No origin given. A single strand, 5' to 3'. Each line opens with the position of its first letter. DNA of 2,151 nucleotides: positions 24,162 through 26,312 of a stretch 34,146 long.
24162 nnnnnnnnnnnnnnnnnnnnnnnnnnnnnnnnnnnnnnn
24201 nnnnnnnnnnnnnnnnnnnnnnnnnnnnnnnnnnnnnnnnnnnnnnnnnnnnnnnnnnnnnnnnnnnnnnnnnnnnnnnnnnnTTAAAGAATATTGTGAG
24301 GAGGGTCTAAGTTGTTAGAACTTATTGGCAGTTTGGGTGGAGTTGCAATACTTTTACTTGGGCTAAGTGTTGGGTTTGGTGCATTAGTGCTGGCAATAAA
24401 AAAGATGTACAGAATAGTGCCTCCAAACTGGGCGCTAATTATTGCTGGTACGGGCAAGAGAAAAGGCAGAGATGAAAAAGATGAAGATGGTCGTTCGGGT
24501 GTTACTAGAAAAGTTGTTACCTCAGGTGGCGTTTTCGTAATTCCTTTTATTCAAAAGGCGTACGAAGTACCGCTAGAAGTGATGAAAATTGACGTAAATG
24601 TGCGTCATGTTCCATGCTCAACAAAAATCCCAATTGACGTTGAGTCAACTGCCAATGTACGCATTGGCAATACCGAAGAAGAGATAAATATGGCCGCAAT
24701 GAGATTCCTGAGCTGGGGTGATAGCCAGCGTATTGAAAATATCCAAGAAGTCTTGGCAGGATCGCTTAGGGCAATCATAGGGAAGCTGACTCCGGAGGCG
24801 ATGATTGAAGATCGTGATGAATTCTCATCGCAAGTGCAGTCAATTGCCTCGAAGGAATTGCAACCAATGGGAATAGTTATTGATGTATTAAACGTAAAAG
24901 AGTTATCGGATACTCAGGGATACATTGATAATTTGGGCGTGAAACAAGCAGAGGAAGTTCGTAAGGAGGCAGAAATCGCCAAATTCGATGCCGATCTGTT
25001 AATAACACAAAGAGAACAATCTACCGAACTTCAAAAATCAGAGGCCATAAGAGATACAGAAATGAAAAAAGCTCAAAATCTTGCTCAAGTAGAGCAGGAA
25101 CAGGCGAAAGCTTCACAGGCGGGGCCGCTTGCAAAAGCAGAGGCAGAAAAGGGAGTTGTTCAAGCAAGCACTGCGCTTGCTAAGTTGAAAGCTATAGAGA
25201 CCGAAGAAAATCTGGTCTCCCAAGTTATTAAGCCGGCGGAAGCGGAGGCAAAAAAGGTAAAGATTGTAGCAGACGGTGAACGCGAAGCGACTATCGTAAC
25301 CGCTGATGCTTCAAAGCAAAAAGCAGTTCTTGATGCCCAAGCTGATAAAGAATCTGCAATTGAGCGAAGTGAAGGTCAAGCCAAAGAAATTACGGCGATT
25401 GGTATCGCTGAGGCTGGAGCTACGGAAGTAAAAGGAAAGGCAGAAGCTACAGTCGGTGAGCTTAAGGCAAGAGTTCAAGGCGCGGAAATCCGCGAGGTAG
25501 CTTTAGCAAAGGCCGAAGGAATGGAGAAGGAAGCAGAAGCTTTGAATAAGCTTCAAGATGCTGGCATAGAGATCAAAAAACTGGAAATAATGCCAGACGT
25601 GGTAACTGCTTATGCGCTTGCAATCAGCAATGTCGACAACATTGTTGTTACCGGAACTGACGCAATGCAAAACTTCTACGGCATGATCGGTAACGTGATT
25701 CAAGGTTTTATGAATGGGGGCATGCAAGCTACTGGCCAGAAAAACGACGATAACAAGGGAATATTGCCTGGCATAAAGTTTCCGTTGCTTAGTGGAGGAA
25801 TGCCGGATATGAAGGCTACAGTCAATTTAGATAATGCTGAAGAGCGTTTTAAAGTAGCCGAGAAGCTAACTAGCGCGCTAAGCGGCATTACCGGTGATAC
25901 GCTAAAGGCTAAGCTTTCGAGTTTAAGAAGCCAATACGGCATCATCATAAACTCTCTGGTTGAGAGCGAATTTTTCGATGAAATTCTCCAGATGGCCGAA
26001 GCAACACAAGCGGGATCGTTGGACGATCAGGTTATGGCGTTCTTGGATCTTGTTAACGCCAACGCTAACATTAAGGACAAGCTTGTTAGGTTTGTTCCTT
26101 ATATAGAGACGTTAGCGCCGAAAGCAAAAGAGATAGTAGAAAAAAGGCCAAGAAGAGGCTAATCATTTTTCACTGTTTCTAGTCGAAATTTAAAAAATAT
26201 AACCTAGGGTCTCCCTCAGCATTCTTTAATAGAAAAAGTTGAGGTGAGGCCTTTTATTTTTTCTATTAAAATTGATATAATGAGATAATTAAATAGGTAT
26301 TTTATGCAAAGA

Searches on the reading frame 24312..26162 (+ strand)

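Call 5: search_protein_families(library=ncbifam, proteins=[window:24312-26162:+], max_evalue=1)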
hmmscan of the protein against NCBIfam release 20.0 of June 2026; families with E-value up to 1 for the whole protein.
window:24312-26162:+ (616 aa): 2 families
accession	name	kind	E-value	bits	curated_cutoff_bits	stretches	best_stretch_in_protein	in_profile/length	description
NF058507.1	FlotScfldFlot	equivalog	3.6e-56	191.2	700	1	24-451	12-436/477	flotillin lipid rafts scaffold protein FloT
TIGR01932.1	hflC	equivalog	0.13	11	134.4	1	66-281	45-249/318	protease modulator HflC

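Call 6: search_protein_families(library=pfam, proteins=[window:24312-26162:+], max_evalue=0.001)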
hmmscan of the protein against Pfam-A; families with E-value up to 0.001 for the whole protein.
window:24312-26162:+ (616 aa): 2 families
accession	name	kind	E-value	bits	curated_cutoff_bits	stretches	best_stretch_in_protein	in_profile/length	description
PF01145.31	Band_7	-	7.8e-25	88.4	23.6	1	35-224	2-171/176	SPFH domain / Band 7 family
PF15975.10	Flot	-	0.0002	21.9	27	1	377-459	2-82/124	Flotillin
